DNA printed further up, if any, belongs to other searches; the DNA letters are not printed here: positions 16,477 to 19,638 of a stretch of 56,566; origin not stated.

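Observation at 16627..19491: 954-aa single polypeptide fusing a PrimPol/AEP primase domain, an SF2 DECH helicase and a DUF559/Vsr-like nuclease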

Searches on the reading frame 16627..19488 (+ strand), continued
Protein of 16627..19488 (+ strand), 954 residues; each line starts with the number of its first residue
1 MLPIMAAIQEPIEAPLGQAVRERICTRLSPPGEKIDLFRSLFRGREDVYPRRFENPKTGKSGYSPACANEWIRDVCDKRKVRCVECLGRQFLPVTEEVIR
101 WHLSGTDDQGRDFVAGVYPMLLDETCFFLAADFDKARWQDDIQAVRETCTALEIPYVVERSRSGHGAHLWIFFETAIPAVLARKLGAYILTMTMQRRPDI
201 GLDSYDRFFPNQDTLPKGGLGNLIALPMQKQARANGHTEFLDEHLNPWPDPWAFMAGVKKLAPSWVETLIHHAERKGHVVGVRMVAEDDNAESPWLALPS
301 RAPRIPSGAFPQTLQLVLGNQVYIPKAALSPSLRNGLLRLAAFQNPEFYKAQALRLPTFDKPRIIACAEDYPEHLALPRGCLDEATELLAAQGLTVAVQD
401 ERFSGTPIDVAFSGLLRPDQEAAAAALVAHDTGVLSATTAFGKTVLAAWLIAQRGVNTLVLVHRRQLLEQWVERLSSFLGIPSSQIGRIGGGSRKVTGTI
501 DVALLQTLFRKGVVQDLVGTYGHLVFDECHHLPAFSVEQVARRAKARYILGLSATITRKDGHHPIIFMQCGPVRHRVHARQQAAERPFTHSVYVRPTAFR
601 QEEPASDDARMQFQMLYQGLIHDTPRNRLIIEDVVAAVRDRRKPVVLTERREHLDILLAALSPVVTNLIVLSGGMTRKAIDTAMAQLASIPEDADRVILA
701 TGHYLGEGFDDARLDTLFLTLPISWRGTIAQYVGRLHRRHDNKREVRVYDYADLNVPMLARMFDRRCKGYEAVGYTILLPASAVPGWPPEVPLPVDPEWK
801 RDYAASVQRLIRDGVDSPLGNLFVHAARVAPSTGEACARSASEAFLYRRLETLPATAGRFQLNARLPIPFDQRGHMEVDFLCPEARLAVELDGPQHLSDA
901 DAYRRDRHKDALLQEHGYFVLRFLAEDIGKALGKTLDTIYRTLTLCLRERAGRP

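Call 22: find_related_loci(query=window:16627-19488:+, collection=genome_contigs, flank=8000)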
Query window:16627-19488:+ (954 aa) in genome_contigs; peptide patterns used: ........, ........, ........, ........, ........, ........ (x = any residue, [..] = any of these).
599 stretches matched a pattern (row limit reached: there are more); 591 encode a relative of the query (tblastn E <= 1e-3); the best 80 are kept; 80 distinct loci.
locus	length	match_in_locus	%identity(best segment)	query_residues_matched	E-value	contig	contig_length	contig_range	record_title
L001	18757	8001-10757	70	29-943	0e+0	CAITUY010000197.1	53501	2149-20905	uncultured bacterium isolate AlinenLipids_bin-7679 genome assembly, contig: bin-7679:197/250, whole genome shotgun seque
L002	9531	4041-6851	69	29-943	0e+0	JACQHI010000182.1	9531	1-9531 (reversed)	MAG: Lentisphaerae bacterium isolate NC_groundwater_1095_Ag_S2p5_61_52 S_2p5_S6_coassembly_k141_1920368, whole genome sh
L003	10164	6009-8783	67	24-944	0e+0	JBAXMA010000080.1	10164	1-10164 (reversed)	MAG: bacterium isolate ELA441 MAG441_80, whole genome shotgun sequence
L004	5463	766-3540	67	24-944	0e+0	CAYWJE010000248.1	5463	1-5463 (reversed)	MAG TPA_asm: uncultured Verrucomicrobiota bacterium isolate binchicken_co139_732 genome assembly, contig: NODE_37005_len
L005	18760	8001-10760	68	34-949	0e+0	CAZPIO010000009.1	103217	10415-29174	MAG TPA_asm: uncultured Planctomycetales bacterium isolate binchicken_co74_351 genome assembly, contig: NODE_325_length_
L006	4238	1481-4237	68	8-927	0e+0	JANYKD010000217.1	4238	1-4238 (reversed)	MAG: Phycisphaerales bacterium isolate GL140_5_metabinner_131_sub GL140_5_k141_611139, whole genome shotgun sequence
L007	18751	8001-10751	69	34-943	0e+0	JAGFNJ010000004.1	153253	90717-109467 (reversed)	MAG: Candidatus Accumulibacter conexus isolate UW7 CEKMHFBL_4, whole genome shotgun sequence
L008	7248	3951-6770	66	13-948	0e+0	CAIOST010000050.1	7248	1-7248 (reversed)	uncultured bacterium isolate Loclat_bin-14761 genome assembly, contig: bin-14761:050/406, whole genome shotgun sequence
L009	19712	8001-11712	68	24-952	0e+0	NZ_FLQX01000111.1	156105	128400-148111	Candidatus Accumulibacter aalborgensis isolate 3, whole genome shotgun sequence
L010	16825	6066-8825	67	29-944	0e+0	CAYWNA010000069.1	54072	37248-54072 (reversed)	MAG TPA_asm: uncultured Pirellulaceae bacterium isolate binchicken_co65_467 genome assembly, contig: NODE_2304_length_54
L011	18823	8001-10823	65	11-944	0e+0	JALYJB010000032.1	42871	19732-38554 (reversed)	MAG: Planctomycetota bacterium isolate HIE bin40 SD1475_NODE_103_length_42871_cov_3.059283, whole genome shotgun sequenc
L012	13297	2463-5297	67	14-949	0e+0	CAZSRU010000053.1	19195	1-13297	MAG TPA_asm: uncultured Victivallales bacterium isolate binchicken_co113_231 genome assembly, contig: NODE_3232_length_1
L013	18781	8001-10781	65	22-944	0e+0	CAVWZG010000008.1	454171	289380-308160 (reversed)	MAG: uncultured Verrucomicrobiae bacterium isolate MFD09286.bin.1.251 genome assembly, contig: contig_78217, whole genom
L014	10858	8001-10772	65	26-944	0e+0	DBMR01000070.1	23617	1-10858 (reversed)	MAG TPA_asm: Verrucomicrobia subdivision 3 bacterium UBA693 UBA693_contig_3252, whole genome shotgun sequence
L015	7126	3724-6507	65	29-953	0e+0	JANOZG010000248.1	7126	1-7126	MAG: Planctomycetota bacterium isolate VAR_79_metabat_506 VAR_79_k141_4337943, whole genome shotgun sequence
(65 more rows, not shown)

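Call 31: search_dna_similar(query=window:16627-19488:+, collection=plasmids, mode=protein, max_rows=25)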
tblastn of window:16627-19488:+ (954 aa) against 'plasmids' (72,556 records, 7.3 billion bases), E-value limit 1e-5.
Records with a match: 235; places in all: 250; records where one place covers at least 80% of the query: 11.
Best place of each record, by identity: 60-80% 20; <60% 215.
By first word of the organism name: Sinorhizobium 59; Escherichia 16; Acinetobacter 12; Rhizobium 8; Bacillus 7; Halobacterium 7; Dinoroseobacter 6; Halorussus 6; Bradyrhizobium 5; Natrinema 5; and 65 more.
By predicted mobility (MOB-suite, as given by PLSDB): conjugative 99; non-mobilizable 98; mobilizable 38.
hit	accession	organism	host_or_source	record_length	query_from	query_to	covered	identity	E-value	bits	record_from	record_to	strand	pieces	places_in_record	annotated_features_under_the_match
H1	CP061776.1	Ochrobactrum sp. MT180101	Water,Breeding wastewater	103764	26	788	80%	56.8%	0e+0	852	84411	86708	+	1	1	DEAD/DEAH box helicase family protein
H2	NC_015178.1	Acidiphilium multivorum AIU301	-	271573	6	777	81%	55.9%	0e+0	833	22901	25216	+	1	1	DEAD/DEAH box helicase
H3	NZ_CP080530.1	Mesorhizobium sp. AR02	Oxytropis sp.,Cell culture,root nodule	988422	4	777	81%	55.7%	0e+0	849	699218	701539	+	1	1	DEAD/DEAH box helicase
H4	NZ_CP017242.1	Rhizobium etli 8C-3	Phaseolus vulgaris,cell culture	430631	26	788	80%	56.5%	0e+0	849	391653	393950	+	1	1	DEAD/DEAH box helicase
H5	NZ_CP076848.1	Agrobacterium pusense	mixed culture,weathered tuff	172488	26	788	80%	56.5%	0e+0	848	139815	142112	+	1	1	DEAD/DEAH box helicase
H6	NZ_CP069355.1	Microvirga sp. VF16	Vachellia farnesiana,Cell culture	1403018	33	777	78%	57.8%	0e+0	851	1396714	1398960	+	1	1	none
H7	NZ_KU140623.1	Sinorhizobium sp. M14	microbial mats from Zloty Stok gold mine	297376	26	788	80%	56.4%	0e+0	847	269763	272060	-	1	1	DEAD/DEAH box helicase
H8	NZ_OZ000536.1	Shinella sp. WSC3-e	-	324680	26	788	80%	56.3%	0e+0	843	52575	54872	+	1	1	DEAD/DEAH box helicase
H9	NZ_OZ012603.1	Shinella sp. WSD5-1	-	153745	26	788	80%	56.3%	0e+0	843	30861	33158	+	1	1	DEAD/DEAH box helicase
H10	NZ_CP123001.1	Neorhizobium petrolearium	single cell,petroleum contaminated soil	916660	26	788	80%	56.1%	0e+0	850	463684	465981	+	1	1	DEAD/DEAH box helicase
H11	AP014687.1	Bradyrhizobium diazoefficiens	Glycine max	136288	9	777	81%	55.5%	0e+0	838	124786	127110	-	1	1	type III restriction protein res subunit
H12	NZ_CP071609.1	Rhizobium binae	lentil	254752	26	788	80%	56.0%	0e+0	837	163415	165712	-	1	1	DEAD/DEAH box helicase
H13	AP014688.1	Bradyrhizobium diazoefficiens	Glycine max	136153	26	788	80%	55.9%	0e+0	837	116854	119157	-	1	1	type III restriction protein res subunit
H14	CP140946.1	Sinorhizobium meliloti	Medicago lupulina,whole organism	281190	26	786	80%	56.0%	0e+0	844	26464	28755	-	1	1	DEAD/DEAH box helicase family protein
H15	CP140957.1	Sinorhizobium meliloti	Medicago lupulina,whole organism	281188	26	786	80%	56.0%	0e+0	844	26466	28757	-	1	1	DEAD/DEAH box helicase family protein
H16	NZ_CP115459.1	Sphingobium yanoikuyae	cell culture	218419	26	777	79%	56.7%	0e+0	834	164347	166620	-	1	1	DEAD/DEAH box helicase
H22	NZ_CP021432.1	Yoonia vestfoldensis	Skeletonema marinoi strain RO5AC,Cell ...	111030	26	777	79%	56.0%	0e+0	835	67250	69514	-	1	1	DEAD/DEAH box helicase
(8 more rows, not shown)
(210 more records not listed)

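Call 32: search_dna_similar(query=window:16627-19488:+, collection=phages, mode=protein, max_rows=25)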
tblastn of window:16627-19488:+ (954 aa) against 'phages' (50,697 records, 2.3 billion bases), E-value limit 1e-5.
Records with a match: 969; places in all: 969; records where one place covers at least 80% of the query: 0.
Best place of each record, by identity: <60% 969.
By first word of the organism name: Vibrio 386; Salmonella 268; Escherichia 129; Klebsiella 81; Bacteriophage 13; Pseudomonas 12; Phage 12; Proteus 10; Rhizobium 6; Stenotrophomonas 4; and 23 more.
By host as written in the record: - 352; Escherichia coli 41; Salmonella enterica subsp. enterica serovar Enteritidis PT1 39; Vibrio harveyi BAA-1116 36; Salmonella sp. 25; Klebsiella pneumoniae 25; Salmonella enterica subsp. enterica serovar Enteritidis 21; Salmonella enterica 21; and 186 more.
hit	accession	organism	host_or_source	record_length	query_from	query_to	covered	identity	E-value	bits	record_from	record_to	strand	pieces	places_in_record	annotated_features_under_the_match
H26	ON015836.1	Vibrio phage Vpas_PP24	Vibrio parahaemolyticus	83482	333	778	47%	28.2%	2e-20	103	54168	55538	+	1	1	hypothetical protein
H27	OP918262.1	Vibrio phage LV6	Vibrio harveyi LV6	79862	323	778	48%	24.9%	8e-19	99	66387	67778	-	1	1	putative DNA helicase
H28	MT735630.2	Vibrio phage vB_VpS_PG28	Vibrio parahaemolyticus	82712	355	787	45%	26.1%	1e-21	107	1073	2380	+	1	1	putative DNA helicase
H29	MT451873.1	Vibrio phage vB_VhaS-VHB1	Vibrio harveyi BYK0632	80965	369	778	43%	27.4%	7e-20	102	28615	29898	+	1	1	DNA helicase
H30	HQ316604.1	Vibrio phage SIO-2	Vibrio sp. SWAT-3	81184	369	778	43%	27.4%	7e-20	102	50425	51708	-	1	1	hypothetical protein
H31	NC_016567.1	Vibrio phage SIO-2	Vibrio sp. SWAT-3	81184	369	778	43%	27.4%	7e-20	102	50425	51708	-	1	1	hypothetical protein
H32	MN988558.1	Rhizobium phage RHph_Y1_11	Rhizobium phaseoli Y1_11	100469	396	778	40%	29.1%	4e-29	132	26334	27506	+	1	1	ATP-dependent RNA-DNA and DNA-DNA helicase protein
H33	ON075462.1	Vibrio phage V-YDF132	Vibrio harveyi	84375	351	779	45%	25.5%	7e-18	96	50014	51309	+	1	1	putative DNA helicase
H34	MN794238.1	Vibrio phage VH2_2019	Vibrio natiegens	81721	355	787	45%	25.0%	7e-19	99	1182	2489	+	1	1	hypothetical protein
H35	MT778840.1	Rhizobium phage P11VFA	-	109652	419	777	38%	30.0%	8e-18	96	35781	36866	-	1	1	hypothetical protein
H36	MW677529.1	Rhodobacter phage RcZahn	Rhodobacter capsulatus YW1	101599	396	777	40%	27.7%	2e-19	100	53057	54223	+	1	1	58: DNA helicase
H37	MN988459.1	Rhizobium phage RHph_TM16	Rhizobium sp. R693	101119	432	778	36%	30.1%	1e-26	124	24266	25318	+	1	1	ATP-dependent RNA-DNA and DNA-DNA helicase protein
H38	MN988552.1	Rhizobium phage RHph_I4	Rhizobium phaseoli N771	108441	437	777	36%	30.1%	1e-17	95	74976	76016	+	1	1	ATP-dependent RNA-DNA and DNA-DNA helicase protein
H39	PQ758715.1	Vibrio phage vB_VibS_KarBoss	Vibrio campbellii S20TG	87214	363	779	44%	24.6%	2e-18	98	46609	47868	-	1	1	hypothetical protein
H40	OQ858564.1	Vibrio phage CAU_VPP01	Vibrio parahaemolyticus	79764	373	743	39%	27.1%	4e-16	90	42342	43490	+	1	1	P-loop containing nucleoside triphosphate hydrolase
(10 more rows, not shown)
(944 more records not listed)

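Call 33: get_annotated_region(hit=H4, flank=8000)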
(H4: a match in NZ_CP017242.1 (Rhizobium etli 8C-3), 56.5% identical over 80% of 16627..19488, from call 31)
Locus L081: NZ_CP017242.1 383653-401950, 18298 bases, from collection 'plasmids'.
description: Rhizobium etli 8C-3 plasmid pRsp8C3a, complete sequence
organism: Rhizobium etli 8C-3 (NCBI taxid 538025)
taxonomy: Bacteria; Pseudomonadota; Alphaproteobacteria; Hyphomicrobiales; Rhizobiaceae; Rhizobium; Rhizobium etli; Rhizobium etli 8C-3
host: -; source: Phaseolus vulgaris,cell culture; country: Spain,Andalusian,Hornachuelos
typing (MOB-suite, as given by PLSDB): conjugative; relaxase MOBQ; mating-pair formation MPF_T
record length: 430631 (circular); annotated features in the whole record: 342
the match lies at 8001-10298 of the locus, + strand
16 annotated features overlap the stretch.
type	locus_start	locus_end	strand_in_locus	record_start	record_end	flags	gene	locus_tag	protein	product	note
CDS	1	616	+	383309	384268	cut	-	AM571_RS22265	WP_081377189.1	SDR family NAD(P)-dependent oxidoreductase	-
CDS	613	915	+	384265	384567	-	-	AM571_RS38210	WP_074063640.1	TetR/AcrR family transcriptional regulator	GO:0006355 - regulation of DNA-templated transcription [Evidence IEA]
CDS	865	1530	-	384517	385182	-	-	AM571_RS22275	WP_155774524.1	IS6 family transposase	-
CDS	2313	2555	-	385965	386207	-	-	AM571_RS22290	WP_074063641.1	hypothetical protein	-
CDS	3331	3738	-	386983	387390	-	-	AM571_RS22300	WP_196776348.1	GNAT family N-acetyltransferase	-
CDS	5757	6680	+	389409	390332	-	-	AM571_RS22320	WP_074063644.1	zincin-like metallopeptidase domain-containing protein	-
CDS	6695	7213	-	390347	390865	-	-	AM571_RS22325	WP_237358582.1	MerR family DNA-binding protein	-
CDS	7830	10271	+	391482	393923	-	-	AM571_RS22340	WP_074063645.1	DEAD/DEAH box helicase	-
CDS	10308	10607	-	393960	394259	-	-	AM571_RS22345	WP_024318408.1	DUF736 domain-containing protein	-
CDS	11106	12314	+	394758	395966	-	-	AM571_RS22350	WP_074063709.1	tyrosine-type recombinase/integrase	GO:0015074 - DNA integration [Evidence IEA]; GO:0006310 - DNA recombination [Evidence IEA]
CDS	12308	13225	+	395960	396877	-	-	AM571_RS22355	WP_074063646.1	tyrosine-type recombinase/integrase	GO:0015074 - DNA integration [Evidence IEA]; GO:0006310 - DNA recombination [Evidence IEA]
CDS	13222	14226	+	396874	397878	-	-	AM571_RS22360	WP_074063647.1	tyrosine-type recombinase/integrase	GO:0015074 - DNA integration [Evidence IEA]; GO:0006310 - DNA recombination [Evidence IEA]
CDS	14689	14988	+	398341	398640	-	-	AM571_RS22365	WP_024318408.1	DUF736 domain-containing protein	-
CDS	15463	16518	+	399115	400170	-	-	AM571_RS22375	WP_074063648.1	DUF977 family protein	-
CDS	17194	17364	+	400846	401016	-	-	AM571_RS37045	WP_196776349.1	hypothetical protein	-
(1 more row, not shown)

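Call 34: get_annotated_region(hit=H14, flank=8000)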
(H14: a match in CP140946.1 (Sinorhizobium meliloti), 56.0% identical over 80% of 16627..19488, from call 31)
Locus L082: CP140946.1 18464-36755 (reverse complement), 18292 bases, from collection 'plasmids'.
description: Sinorhizobium meliloti strain ml66 plasmid pMl1, complete sequence
organism: Sinorhizobium meliloti (NCBI taxid 382)
taxonomy: Bacteria; Pseudomonadota; Alphaproteobacteria; Hyphomicrobiales; Rhizobiaceae; Sinorhizobium; Sinorhizobium meliloti
host: -; source: Medicago lupulina,whole organism; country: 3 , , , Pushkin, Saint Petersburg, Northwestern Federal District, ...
typing (MOB-suite, as given by PLSDB): conjugative; replicon rep_cluster_471; relaxase MOBQ; mating-pair formation MPF_T
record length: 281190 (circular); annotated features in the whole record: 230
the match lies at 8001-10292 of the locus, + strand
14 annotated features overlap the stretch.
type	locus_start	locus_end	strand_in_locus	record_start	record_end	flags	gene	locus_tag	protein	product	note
CDS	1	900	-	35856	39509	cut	traA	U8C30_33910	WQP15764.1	Ti-type conjugative transfer relaxase TraA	-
CDS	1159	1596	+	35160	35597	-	-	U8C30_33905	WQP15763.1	hypothetical protein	-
CDS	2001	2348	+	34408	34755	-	-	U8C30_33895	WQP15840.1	OST-HTH/LOTUS domain-containing protein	-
CDS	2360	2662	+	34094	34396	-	-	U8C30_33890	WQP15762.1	mobilization protein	-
CDS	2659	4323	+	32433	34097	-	-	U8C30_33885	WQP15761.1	type IV secretory system conjugative DNA transfer family protein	-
CDS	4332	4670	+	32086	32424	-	-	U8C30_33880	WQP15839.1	hypothetical protein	-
CDS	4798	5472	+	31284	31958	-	-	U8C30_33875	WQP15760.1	SDR family NAD(P)-dependent oxidoreductase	-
CDS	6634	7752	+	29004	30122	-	-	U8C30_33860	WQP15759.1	TniQ family protein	-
CDS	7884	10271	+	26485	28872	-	-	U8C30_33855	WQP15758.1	DEAD/DEAH box helicase family protein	-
CDS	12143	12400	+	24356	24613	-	-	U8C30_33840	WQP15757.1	type II toxin-antitoxin system VapB family antitoxin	-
CDS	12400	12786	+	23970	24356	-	-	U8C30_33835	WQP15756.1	type II toxin-antitoxin system VapC family toxin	-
CDS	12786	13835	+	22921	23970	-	-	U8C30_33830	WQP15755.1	site-specific integrase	-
CDS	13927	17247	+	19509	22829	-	-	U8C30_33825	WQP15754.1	DEAD/DEAH box helicase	-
CDS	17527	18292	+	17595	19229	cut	groL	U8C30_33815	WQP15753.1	chaperonin GroEL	-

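Call 35: get_annotated_region(hit=H2, flank=8000)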
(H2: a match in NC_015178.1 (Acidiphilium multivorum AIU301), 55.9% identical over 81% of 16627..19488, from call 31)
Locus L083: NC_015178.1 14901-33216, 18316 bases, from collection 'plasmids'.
description: Acidiphilium multivorum AIU301 plasmid pACMV1, complete sequence
organism: Acidiphilium multivorum AIU301 (NCBI taxid 926570)
taxonomy: Bacteria; Pseudomonadota; Alphaproteobacteria; Rhodospirillales; Acetobacteraceae; Acidiphilium; Acidiphilium multivorum; Acidiphilium multivorum AIU301
host: -; source: -; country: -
typing (MOB-suite, as given by PLSDB): conjugative; replicon rep_cluster_748; relaxase MOBF; mating-pair formation MPF_T
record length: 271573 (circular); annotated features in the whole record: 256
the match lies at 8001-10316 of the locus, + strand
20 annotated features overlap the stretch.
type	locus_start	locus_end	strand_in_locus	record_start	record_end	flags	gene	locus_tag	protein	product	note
CDS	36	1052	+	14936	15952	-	-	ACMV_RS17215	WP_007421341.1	IS1595-like element ISAcr1 family transposase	GO:0006313 - DNA transposition [Evidence IEA]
CDS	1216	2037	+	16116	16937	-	-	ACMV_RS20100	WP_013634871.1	winged helix-turn-helix domain-containing protein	GO:0000160 - phosphorelay signal transduction system [Evidence IEA]; GO:0006355 - regulation of DNA-templated ...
CDS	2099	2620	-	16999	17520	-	-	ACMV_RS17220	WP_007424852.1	hypothetical protein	-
CDS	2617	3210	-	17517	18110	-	-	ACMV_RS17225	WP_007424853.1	redoxin domain-containing protein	-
CDS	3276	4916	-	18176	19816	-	merA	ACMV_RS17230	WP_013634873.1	mercury(II) reductase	-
CDS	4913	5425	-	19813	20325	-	-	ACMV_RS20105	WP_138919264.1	hypothetical protein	-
CDS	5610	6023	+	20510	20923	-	-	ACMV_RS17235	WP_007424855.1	helix-turn-helix domain-containing protein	-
CDS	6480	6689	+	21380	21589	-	-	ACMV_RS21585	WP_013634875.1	IS110 family transposase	-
CDS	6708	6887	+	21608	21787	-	-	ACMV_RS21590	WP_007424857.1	hypothetical protein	-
CDS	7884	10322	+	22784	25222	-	-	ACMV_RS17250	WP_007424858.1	DEAD/DEAH box helicase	-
CDS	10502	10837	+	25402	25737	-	-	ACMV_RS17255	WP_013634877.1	hypothetical protein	-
CDS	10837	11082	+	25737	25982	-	-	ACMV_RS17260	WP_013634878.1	HipA N-terminal domain-containing protein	-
CDS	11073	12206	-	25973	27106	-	-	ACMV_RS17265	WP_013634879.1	ISAs1 family transposase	-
CDS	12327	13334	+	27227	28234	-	-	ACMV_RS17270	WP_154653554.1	HipA domain-containing protein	-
CDS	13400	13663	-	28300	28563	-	-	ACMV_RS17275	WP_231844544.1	hypothetical protein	-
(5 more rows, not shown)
